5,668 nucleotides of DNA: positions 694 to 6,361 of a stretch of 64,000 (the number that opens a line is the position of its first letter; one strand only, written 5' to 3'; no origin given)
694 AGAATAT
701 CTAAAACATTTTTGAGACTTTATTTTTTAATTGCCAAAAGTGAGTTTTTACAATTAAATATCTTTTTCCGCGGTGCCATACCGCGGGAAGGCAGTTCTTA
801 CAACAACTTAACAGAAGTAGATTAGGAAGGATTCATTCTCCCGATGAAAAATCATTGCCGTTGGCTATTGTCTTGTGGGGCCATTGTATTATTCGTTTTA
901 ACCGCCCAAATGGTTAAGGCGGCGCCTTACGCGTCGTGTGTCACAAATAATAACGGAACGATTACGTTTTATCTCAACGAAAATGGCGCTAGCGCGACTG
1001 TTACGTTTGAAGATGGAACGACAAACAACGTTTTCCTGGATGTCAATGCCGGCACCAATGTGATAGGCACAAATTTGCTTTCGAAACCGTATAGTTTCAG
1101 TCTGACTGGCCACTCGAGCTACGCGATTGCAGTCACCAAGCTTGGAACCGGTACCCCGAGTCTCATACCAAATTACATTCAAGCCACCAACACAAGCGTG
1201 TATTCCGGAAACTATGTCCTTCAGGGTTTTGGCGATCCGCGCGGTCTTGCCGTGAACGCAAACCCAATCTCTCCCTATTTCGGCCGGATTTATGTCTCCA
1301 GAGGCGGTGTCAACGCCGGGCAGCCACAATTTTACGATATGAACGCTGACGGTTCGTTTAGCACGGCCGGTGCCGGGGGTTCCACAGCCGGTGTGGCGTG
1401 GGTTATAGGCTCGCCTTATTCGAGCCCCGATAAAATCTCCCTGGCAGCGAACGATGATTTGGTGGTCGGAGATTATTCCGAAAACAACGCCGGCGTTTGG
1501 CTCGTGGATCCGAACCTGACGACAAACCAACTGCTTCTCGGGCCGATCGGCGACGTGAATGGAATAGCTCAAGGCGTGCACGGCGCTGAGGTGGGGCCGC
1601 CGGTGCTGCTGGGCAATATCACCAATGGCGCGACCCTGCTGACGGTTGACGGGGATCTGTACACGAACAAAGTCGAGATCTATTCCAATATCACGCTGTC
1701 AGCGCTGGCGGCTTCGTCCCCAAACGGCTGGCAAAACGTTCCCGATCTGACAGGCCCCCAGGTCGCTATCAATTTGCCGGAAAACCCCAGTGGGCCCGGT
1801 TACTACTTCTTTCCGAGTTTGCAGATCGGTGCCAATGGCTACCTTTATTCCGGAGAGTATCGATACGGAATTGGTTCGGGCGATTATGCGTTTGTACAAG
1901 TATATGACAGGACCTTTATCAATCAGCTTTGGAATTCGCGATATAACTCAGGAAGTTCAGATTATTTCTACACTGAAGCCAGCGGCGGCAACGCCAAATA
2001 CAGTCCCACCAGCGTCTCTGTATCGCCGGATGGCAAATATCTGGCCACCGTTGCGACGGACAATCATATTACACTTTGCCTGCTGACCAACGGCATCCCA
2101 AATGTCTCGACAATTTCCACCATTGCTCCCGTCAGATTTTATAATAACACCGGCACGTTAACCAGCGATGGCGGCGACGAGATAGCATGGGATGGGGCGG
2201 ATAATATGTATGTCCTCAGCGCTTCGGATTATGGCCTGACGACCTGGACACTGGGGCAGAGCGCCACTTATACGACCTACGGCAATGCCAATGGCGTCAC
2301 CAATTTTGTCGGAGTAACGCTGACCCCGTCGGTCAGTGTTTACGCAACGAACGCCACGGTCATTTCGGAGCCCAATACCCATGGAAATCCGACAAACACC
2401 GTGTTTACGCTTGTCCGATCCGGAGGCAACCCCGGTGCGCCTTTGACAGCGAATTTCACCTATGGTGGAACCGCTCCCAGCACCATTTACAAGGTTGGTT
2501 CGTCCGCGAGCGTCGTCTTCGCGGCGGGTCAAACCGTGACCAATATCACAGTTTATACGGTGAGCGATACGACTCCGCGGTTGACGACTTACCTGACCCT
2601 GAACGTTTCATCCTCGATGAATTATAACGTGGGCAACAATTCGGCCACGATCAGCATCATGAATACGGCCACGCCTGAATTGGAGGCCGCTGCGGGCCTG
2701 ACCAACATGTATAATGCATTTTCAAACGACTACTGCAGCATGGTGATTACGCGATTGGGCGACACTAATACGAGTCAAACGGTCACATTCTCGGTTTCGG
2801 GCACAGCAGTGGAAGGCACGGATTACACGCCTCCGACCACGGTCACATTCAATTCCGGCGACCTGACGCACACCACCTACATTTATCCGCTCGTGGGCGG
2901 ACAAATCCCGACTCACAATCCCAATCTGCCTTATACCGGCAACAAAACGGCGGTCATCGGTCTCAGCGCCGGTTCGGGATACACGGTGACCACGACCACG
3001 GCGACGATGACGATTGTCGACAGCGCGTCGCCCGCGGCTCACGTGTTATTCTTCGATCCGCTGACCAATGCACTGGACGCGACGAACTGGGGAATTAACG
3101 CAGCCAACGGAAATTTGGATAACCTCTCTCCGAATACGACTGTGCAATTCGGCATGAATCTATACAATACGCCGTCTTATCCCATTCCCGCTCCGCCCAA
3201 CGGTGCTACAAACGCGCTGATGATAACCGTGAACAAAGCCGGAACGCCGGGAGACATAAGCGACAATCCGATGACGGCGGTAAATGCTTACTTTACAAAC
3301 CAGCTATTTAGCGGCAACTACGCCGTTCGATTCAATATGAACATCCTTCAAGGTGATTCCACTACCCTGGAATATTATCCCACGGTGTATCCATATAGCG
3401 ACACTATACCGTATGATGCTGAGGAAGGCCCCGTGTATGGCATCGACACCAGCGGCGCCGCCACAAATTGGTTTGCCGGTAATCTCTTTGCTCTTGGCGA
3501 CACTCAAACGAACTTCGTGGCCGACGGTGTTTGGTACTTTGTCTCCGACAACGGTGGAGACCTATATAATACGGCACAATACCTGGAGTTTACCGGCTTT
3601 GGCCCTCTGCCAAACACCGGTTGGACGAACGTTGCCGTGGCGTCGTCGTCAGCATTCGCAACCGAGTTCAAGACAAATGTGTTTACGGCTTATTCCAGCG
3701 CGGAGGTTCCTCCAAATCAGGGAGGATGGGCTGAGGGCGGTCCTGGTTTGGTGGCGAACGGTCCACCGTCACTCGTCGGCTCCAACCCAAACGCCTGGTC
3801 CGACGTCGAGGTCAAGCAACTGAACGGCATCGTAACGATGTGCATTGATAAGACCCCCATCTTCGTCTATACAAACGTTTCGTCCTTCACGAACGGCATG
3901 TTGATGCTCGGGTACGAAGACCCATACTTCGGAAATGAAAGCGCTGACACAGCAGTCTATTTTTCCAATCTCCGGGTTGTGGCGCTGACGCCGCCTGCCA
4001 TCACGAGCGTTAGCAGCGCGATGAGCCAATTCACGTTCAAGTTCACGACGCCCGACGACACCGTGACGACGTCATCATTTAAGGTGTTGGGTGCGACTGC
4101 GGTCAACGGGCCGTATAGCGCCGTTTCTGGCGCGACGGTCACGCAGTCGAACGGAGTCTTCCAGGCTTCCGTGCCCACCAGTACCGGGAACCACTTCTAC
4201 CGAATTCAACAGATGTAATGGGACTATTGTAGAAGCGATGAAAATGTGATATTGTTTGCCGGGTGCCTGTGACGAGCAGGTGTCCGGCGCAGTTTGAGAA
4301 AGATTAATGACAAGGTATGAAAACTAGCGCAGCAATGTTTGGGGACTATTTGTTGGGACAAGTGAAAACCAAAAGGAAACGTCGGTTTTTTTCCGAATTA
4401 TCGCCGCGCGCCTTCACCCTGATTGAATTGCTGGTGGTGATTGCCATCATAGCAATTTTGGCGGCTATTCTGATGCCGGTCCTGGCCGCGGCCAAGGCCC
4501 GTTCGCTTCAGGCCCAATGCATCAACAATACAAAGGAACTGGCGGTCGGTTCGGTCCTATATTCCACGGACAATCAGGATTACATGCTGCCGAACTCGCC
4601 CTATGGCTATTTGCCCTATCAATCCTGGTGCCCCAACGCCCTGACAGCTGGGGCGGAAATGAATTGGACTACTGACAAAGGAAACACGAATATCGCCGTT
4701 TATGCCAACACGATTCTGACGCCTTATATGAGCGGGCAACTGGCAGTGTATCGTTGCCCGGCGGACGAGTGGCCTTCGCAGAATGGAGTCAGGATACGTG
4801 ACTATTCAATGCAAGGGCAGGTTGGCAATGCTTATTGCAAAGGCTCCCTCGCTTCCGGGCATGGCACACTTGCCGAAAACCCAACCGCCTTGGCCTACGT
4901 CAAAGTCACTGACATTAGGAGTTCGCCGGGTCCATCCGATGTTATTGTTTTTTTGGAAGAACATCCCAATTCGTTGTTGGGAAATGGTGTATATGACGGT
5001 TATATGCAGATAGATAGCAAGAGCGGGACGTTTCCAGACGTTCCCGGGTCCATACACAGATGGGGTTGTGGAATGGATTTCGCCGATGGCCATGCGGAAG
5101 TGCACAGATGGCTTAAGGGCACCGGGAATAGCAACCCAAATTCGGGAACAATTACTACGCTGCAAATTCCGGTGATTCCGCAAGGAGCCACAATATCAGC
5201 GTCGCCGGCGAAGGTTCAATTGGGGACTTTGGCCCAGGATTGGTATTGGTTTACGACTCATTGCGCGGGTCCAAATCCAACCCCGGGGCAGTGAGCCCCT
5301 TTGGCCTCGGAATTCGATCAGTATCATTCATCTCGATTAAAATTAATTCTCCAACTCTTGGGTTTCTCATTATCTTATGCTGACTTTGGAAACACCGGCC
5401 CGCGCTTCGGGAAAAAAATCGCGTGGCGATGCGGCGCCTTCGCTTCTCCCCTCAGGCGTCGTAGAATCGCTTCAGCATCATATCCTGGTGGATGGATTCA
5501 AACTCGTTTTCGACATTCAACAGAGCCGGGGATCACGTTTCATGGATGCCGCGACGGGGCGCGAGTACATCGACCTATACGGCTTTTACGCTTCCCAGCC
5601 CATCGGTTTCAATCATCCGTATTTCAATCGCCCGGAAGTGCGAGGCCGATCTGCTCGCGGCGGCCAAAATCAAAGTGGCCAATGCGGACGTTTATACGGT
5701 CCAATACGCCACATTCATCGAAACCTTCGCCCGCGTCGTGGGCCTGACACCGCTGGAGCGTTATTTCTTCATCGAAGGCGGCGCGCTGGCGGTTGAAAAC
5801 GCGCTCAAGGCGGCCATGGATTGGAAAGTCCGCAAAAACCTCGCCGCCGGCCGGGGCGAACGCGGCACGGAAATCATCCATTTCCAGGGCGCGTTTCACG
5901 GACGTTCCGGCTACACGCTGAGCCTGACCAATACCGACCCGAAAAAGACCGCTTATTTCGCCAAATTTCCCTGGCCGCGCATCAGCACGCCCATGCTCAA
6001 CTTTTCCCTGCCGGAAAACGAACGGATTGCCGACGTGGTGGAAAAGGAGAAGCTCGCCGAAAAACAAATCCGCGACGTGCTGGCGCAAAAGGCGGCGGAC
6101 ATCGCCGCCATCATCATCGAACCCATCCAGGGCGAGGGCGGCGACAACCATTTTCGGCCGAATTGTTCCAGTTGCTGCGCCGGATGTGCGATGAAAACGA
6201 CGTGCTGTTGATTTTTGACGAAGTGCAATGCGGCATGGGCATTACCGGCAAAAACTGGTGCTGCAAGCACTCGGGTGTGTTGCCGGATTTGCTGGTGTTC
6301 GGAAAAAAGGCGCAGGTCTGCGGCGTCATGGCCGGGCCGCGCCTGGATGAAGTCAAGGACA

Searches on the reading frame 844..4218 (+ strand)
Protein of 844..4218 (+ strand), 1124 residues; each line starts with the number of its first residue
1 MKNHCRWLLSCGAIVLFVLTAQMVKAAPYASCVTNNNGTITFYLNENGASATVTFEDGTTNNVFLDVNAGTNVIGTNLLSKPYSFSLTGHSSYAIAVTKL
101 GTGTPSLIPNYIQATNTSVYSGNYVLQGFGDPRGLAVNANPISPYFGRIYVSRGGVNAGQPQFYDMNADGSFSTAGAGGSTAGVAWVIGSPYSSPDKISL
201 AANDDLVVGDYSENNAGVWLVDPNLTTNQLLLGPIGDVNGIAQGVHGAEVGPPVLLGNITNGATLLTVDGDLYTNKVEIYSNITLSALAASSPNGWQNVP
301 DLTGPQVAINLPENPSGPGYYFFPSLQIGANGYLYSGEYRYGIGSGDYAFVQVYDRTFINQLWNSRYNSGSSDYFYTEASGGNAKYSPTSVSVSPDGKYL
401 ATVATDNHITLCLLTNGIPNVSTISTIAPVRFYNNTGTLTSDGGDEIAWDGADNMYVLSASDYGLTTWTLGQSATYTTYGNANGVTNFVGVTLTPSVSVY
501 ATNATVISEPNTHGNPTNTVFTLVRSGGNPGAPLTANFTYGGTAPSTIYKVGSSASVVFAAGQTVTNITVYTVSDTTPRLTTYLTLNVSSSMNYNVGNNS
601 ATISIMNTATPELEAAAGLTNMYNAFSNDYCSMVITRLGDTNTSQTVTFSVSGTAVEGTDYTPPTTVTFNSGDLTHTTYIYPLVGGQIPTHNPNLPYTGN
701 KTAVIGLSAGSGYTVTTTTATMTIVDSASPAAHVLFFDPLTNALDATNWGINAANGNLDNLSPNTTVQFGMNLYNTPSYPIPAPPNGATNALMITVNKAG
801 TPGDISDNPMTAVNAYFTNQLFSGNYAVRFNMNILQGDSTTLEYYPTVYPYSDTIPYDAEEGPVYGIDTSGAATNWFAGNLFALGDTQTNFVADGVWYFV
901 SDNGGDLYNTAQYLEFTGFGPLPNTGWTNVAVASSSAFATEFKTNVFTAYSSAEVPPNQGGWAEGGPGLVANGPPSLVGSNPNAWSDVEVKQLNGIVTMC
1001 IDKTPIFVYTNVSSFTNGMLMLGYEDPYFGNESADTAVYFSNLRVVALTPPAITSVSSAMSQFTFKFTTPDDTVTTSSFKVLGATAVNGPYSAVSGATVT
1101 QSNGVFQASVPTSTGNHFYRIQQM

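Call 3: search_protein_families(library=pfam, proteins=[window:844-4218:+], max_evalue=0.01)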
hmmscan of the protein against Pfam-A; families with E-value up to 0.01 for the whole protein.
window:844-4218:+ (1124 aa): 0 families

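Call 5: search_protein_families(library=ncbifam, proteins=[window:844-4218:+], max_evalue=0.01)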
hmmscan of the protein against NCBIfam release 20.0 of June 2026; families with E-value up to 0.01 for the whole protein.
window:844-4218:+ (1124 aa): 0 families

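Call 67: search_solved_structures(query=window:844-4218:+, max_evalue=1)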
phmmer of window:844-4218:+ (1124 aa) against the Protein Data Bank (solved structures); distinct sequences matched with E-value up to 1: 1.
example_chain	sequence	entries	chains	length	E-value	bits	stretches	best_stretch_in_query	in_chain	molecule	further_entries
3b83_A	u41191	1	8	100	0.11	13.6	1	632-677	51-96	TEN-D3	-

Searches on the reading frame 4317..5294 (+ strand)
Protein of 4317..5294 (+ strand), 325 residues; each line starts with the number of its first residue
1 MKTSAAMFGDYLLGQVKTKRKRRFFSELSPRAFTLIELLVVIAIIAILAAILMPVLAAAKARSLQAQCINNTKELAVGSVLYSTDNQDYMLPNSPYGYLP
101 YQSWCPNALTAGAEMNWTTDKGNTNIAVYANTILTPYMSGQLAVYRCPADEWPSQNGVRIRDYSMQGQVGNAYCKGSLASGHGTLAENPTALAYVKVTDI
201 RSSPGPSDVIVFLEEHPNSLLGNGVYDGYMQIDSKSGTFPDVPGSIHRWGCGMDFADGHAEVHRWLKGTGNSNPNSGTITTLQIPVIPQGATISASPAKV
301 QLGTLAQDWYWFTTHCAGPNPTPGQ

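Call 3: search_protein_families(library=pfam, proteins=[window:4317-5294:+], max_evalue=0.01)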
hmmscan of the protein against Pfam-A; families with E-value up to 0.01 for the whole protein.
window:4317-5294:+ (325 aa): 1 family
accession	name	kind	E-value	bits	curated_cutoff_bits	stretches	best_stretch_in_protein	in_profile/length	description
PF07963.17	N_methyl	-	2.4e-07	30.5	21.2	1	31-53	5-27/27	Prokaryotic N-terminal methylation motif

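Call 5: search_protein_families(library=ncbifam, proteins=[window:4317-5294:+], max_evalue=0.01)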
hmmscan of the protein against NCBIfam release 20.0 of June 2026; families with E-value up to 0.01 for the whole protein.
window:4317-5294:+ (325 aa): 11 families
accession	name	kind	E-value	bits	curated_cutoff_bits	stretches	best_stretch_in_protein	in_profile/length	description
NF041775.1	typeIV_PilA_Myxo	equivalog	8.6e-09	35.7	400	1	30-80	10-60/214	type IV pilin protein PilA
TIGR02532.1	IV_pilin_GFxxxE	domain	1.1e-07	31.4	16.3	1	31-52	2-23/24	prepilin-type N-terminal cleavage/methylation domain-containing protein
TIGR01710.1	typeII_sec_gspG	equivalog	8.7e-07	29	88.85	1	31-89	1-59/134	type II secretion system major pseudopilin GspG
TIGR02596.1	TIGR02596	subfamily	1.6e-06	28.3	70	1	33-86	1-55/196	Verru_Chthon cassette protein D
NF040999.1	pilin_ComGC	equivalog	9.6e-06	25.7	75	1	31-62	2-33/84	competence type IV pilus major pilin ComGC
NF007862.0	PRK10574.1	equivalog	1.5e-05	25.2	138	1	31-55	5-29/145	prepilin peptidase-dependent pilin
TIGR01708.2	typeII_sec_gspH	equivalog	3.7e-05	23.8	80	1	32-68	3-40/169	type II secretion system minor pseudopilin GspH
NF041013.1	T4P_ComGE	equivalog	0.00018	21.6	49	1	31-60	4-33/83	competence type IV pilus minor pilin ComGE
NF038303.1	EPS_HpsB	equivalog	0.0015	18.5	150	1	32-71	4-43/211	hormogonium polysaccharide secretion pseudopilin HpsB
TIGR02599.1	TIGR02599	subfamily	0.0031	16.8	256.5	1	32-65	1-34/361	Verru_Chthon cassette protein C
NF040982.1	ComGD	equivalog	0.004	17.6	70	1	31-65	2-35/139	competence type IV pilus minor pilin ComGD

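Call 48: find_homologous_proteins(query=A3, max_evalue=0.00001)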
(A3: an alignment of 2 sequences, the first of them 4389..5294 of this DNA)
Query A3 (2 sequences) (301 aa, profile of the alignment): 7998 proteins with E <= 0.00001 among 8000 candidates; the best 120 are listed.
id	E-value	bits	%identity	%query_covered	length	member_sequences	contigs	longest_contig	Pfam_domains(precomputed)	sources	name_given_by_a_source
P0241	3.5e-171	586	100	100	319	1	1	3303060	PF07963.18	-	-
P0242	1.2e-155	535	33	79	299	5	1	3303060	PF07963.18,PF07596.17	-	-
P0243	8.7e-144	496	85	100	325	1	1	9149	PF07963.18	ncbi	ncbi:MAG: prepilin-type N-terminal cleavage/methylation domain-containing protein [Limisphaerales ba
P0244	4.3e-132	458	-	-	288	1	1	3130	PF07963.18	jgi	jgi:prepilin-type N-terminal cleavage/methylation domain-containing protein/prepilin-type processing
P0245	3.0e-129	448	78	98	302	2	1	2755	PF07963.18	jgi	jgi:prepilin-type N-terminal cleavage/methylation domain-containing protein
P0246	8.5e-129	447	77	100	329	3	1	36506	PF07963.18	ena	-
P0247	8.0e-128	444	-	-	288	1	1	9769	PF07963.18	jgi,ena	-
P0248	1.5e-122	426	-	-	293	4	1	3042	PF07963.18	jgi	jgi:prepilin-type N-terminal cleavage/methylation domain-containing protein/prepilin-type processing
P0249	4.3e-121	422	34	77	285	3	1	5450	PF07963.18,PF07596.17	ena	-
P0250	2.2e-119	416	74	98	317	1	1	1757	PF07963.18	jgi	jgi:prepilin-type N-terminal cleavage/methylation domain-containing protein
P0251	2.7e-119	416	72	99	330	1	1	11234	PF07963.18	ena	-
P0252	5.0e-119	415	33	78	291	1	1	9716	PF07963.18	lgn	-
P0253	1.4e-118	413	33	77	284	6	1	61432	PF07963.18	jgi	jgi:prepilin-type N-terminal cleavage/methylation domain-containing protein/prepilin-type processing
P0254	1.6e-118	413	74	97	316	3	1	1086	PF07963.18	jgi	jgi:prepilin-type N-terminal cleavage/methylation domain-containing protein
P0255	5.8e-118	411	33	77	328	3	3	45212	PF07963.18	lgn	-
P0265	3.5e-110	386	71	96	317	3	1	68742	-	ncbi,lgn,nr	ncbi:MAG TPA: type II secretion system protein [Verrucomicrobiae bacterium]|nr:type II secretion sys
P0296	8.9e-101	355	64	100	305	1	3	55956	PF07963.18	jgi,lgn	jgi:prepilin-type N-terminal cleavage/methylation domain-containing protein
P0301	1.9e-99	351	34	78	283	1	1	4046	PF07596.17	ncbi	ncbi:MAG: H-X9-DG-CTERM domain-containing protein [Limisphaerales bacterium]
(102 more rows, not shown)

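Call 85: find_encoding_contigs(protein=P0246, flank=6000, max_places=1)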
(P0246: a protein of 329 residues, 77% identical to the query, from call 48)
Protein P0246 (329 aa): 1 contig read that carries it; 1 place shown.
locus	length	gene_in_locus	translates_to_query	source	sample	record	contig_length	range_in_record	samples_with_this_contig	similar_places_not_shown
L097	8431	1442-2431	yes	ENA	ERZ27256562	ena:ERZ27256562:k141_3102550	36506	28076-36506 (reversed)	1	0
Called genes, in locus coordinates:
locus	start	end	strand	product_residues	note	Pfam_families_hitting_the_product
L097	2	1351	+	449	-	?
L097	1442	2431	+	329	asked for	PF07963:N_methyl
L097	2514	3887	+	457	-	PF00202:Aminotran_3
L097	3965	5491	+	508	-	PF00171:Aldedh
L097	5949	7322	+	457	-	-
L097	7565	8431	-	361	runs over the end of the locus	PF00817:IMS, PF11798:IMS_HHH (weak), PF11799:IMS_C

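Call 86: find_encoding_contigs(protein=P0265, flank=6000, max_places=1)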
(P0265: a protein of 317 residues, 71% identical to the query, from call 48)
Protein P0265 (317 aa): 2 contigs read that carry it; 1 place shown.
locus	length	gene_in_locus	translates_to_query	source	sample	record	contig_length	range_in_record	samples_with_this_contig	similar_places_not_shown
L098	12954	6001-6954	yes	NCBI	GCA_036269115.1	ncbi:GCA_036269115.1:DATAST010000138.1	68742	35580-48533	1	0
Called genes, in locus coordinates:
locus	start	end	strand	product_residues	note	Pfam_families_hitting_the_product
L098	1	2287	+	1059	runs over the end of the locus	-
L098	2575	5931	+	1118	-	PF03160:Calx-beta (faint)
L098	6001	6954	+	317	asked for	-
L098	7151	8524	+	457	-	PF00202:Aminotran_3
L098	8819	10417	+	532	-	PF00171:Aldedh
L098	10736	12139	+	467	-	-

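Call 87: find_encoding_contigs(protein=P0296, flank=6000, max_places=1)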
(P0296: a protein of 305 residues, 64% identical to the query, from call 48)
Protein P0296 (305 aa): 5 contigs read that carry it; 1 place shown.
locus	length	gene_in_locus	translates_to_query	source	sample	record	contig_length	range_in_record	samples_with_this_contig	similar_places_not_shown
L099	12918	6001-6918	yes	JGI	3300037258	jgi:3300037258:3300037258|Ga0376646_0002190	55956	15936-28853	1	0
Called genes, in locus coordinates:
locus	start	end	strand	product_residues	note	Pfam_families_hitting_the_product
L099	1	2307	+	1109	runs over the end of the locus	-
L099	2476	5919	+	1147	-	-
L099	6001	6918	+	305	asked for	PF07963:N_methyl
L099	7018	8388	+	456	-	PF00202:Aminotran_3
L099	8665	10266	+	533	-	PF00171:Aldedh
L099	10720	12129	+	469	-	-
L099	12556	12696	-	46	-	-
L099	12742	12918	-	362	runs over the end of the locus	PF00817:IMS, PF11798:IMS_HHH (faint), PF11799:IMS_C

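Call 89: search_protein_families(library=ncbifam, proteins=[P0301], max_evalue=10)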
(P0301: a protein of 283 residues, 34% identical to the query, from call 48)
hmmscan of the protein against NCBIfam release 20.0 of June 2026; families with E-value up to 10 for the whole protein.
P0301 (283 aa): 16 families
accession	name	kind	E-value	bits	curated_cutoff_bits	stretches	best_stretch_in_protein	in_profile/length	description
NF040999.1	pilin_ComGC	equivalog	2.6e-09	37.2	75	1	19-76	2-59/84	competence type IV pilus major pilin ComGC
TIGR01710.1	typeII_sec_gspG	equivalog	5.8e-09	36.1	88.85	1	20-103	2-82/134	type II secretion system major pseudopilin GspG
TIGR04294.2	pre_pil_HX9DG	domain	2.9e-06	26.9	19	1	228-246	1-19/22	H-X9-DG-CTERM domain-containing protein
NF007862.0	PRK10574.1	equivalog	1.5e-05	25.2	138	1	19-89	5-75/145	prepilin peptidase-dependent pilin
TIGR02532.1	IV_pilin_GFxxxE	domain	3.2e-05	23.6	16.3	1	20-41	3-24/24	prepilin-type N-terminal cleavage/methylation domain-containing protein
TIGR02596.1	TIGR02596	subfamily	7.5e-05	22.9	70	1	21-54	1-34/196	Verru_Chthon cassette protein D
TIGR01708.2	typeII_sec_gspH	equivalog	8.7e-05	22.6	80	1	21-53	4-39/169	type II secretion system minor pseudopilin GspH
NF041775.1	typeIV_PilA_Myxo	equivalog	8.9e-05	22.6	400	1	20-77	12-69/214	type IV pilin protein PilA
NF041013.1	T4P_ComGE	equivalog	0.00018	21.6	49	1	20-52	5-37/83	competence type IV pilus minor pilin ComGE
NF040982.1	ComGD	equivalog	0.00055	20.4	70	1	19-70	2-53/139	competence type IV pilus minor pilin ComGD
TIGR02599.1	TIGR02599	subfamily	0.014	14.6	256.5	1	20-51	1-32/361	Verru_Chthon cassette protein C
NF041002.1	pilin_ComGF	equivalog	0.022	15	80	1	19-64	2-44/139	competence type IV pilus minor pilin ComGF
NF007800.0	PRK10506.1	equivalog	0.061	13.1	158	1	18-38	8-28/163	prepilin peptidase-dependent protein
TIGR04181.1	NHT_00031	hypoth_equivalog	0.094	11.6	420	1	44-120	39-113/359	LegC family aminotransferase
TIGR01707.1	gspI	equivalog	0.13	12.8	44.35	1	21-52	2-33/101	type II secretion system minor pseudopilin GspI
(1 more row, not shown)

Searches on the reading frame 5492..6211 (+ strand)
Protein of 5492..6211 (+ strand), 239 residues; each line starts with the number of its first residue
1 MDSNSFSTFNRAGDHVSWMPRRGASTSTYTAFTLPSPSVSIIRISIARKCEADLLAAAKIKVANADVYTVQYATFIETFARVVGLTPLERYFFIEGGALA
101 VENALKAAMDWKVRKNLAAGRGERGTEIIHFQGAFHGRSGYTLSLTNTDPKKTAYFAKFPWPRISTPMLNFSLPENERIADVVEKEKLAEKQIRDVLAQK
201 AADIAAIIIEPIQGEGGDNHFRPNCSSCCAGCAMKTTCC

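Call 9: search_protein_families(library=pfam, proteins=[window:5492-6211:+], max_evalue=0.001)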
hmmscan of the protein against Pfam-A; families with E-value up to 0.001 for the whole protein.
window:5492-6211:+ (239 aa): 1 family
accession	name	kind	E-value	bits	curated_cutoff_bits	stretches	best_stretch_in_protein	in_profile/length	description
PF00202.27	Aminotran_3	-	2.9e-27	95.8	30.5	1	69-223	66-210/403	Aminotransferase class-III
